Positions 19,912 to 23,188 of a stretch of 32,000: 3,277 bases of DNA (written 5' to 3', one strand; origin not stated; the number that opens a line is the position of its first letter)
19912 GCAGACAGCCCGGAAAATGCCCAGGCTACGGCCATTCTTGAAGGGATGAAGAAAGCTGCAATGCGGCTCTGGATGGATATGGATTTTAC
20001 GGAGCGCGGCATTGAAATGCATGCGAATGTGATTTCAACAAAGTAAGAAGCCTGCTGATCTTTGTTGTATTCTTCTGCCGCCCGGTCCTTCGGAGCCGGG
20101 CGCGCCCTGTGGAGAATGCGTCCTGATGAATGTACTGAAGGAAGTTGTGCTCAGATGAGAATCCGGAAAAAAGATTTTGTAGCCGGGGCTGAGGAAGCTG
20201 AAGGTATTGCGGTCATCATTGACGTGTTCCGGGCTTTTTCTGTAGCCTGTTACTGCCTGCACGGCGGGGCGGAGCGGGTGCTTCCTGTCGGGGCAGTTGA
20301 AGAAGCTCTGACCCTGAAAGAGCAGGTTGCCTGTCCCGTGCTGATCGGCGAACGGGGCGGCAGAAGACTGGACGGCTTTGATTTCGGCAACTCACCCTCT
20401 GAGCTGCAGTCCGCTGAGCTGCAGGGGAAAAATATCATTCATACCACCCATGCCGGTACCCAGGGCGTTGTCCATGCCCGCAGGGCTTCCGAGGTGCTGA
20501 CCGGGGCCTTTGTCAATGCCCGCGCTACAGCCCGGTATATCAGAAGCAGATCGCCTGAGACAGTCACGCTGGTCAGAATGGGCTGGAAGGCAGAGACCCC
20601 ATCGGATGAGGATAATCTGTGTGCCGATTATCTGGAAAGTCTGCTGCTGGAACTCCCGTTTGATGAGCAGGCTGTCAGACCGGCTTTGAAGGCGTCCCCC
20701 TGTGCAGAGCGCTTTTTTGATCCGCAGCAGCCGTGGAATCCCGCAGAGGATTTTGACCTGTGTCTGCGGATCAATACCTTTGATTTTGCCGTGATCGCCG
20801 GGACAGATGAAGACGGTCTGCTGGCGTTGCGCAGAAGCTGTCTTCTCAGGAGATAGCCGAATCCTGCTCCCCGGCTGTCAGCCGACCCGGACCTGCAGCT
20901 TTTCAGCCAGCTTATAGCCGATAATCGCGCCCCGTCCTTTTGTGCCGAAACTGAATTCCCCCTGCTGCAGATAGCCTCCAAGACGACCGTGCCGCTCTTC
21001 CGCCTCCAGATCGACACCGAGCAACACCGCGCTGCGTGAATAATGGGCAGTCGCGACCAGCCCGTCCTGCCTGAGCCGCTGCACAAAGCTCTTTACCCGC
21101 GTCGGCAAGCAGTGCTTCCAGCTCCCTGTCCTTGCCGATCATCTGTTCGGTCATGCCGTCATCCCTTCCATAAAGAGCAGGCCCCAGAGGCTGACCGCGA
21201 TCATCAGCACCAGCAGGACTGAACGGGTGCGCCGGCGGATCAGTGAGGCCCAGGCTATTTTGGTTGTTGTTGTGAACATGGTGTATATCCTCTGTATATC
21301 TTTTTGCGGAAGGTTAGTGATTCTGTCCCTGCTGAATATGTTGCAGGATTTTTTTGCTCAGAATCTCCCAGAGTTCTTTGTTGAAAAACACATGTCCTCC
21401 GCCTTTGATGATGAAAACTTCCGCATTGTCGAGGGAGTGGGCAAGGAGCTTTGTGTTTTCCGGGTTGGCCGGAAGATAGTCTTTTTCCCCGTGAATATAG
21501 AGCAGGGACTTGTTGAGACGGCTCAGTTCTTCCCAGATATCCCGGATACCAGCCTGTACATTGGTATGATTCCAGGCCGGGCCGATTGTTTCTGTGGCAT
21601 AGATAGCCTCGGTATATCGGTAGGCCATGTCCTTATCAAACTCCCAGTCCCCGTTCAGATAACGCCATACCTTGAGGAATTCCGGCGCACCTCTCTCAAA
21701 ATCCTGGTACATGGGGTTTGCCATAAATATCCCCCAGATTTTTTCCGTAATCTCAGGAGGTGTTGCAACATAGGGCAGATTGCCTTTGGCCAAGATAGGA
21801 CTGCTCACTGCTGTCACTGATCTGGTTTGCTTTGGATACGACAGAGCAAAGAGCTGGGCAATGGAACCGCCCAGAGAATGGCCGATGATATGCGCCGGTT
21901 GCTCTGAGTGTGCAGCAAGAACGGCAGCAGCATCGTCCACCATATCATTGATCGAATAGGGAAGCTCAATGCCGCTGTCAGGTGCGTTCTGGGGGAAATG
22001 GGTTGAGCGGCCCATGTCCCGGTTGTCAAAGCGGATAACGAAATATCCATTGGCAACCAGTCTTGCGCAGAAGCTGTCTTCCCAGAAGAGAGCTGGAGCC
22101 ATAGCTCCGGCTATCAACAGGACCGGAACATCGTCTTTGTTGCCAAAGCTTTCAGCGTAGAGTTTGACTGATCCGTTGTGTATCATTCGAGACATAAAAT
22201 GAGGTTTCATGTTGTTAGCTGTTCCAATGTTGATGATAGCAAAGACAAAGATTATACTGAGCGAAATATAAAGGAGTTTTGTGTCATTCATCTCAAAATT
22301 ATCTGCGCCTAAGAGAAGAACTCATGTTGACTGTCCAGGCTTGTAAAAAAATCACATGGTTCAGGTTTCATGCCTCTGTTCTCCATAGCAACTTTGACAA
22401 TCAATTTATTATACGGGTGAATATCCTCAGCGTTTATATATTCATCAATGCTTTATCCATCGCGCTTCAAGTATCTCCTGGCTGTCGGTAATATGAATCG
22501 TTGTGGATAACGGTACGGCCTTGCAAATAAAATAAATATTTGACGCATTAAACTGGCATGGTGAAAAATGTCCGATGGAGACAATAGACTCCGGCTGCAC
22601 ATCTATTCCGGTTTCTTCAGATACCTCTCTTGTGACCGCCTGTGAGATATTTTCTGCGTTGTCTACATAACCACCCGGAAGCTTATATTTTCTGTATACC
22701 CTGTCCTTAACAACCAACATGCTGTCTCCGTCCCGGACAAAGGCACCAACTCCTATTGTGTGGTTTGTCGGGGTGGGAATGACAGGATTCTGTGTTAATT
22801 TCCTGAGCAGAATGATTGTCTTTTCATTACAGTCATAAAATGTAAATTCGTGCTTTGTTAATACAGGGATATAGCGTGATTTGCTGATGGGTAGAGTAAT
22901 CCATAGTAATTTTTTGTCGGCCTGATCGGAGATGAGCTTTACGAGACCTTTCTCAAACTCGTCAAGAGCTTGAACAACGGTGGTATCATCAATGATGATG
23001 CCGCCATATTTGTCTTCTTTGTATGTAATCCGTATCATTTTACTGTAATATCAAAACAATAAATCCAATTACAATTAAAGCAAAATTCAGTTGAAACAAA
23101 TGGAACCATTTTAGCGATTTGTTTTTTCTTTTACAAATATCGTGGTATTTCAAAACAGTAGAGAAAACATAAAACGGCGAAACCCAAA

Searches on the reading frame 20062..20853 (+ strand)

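Call 35: search_protein_families(library=pfam, proteins=[window:20062-20853:+])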
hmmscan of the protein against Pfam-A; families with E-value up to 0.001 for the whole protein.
window:20062-20853:+ (264 aa): 1 family
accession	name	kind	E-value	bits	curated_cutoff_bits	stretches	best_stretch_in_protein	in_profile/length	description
PF04029.19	2-ph_phosp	-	1.5e-47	162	26.4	1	45-200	11-164/226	2-phosphosulpholactate phosphatase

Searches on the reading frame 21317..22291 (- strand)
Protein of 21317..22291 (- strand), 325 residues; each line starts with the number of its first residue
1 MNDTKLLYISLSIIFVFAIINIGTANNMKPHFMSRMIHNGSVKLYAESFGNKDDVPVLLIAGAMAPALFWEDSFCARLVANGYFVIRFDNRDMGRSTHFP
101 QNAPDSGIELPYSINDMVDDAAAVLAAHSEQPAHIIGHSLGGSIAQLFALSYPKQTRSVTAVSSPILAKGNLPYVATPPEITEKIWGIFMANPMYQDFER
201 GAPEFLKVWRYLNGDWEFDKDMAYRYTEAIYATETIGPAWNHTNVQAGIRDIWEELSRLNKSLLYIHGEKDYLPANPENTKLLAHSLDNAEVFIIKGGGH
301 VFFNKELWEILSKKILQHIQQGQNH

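Call 35: search_protein_families(library=pfam, proteins=[window:21317-22291:-])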
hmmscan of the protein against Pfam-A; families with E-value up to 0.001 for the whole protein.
window:21317-22291:- (325 aa): 8 families
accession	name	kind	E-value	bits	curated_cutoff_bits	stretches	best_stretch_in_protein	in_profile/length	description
PF00561.26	Abhydrolase_1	-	1.1e-16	61.7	25.8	1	56-303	2-241/245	alpha/beta hydrolase fold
PF12146.15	Hydrolase_4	-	3.2e-16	59.8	27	1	70-304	20-236/239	Serine aminopeptidase, S33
PF12697.13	Abhydrolase_6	-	1.6e-15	58.8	26.3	1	57-303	1-207/217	Alpha/beta hydrolase family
PF20408.4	Abhydrolase_11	-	8.5e-08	32.6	27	1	62-170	12-113/193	Alpha/beta hydrolase domain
PF00975.26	Thioesterase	-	5.6e-06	27.2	26.4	1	106-161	40-96/226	Thioesterase domain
PF00756.26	Esterase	-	0.00014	22.2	22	1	129-187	114-158/251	Putative esterase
PF12695.13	Abhydrolase_5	-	0.00025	21.3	27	0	119-151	44-77/164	Alpha/beta hydrolase family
PF01764.32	Lipase_3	-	0.00029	21.2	22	1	117-156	49-88/140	Lipase (class 3)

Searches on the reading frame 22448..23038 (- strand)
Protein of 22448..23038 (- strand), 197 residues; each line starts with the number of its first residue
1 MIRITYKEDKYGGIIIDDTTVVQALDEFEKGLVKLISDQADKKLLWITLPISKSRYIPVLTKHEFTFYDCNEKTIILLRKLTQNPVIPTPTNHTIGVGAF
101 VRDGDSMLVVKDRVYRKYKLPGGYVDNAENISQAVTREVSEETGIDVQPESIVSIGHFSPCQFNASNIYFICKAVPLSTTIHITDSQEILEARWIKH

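Call 35: search_protein_families(library=pfam, proteins=[window:22448-23038:-])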
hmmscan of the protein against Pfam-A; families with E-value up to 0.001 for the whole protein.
window:22448-23038:- (197 aa): 2 families
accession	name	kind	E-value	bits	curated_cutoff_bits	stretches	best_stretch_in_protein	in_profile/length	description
PF00293.34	NUDIX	-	5.1e-14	52.9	21.1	1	93-196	2-114/134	NUDIX domain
PF18290.7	Nudix_hydro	-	4.3e-13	49.6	26.5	1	5-81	2-80/80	Nudix hydrolase domain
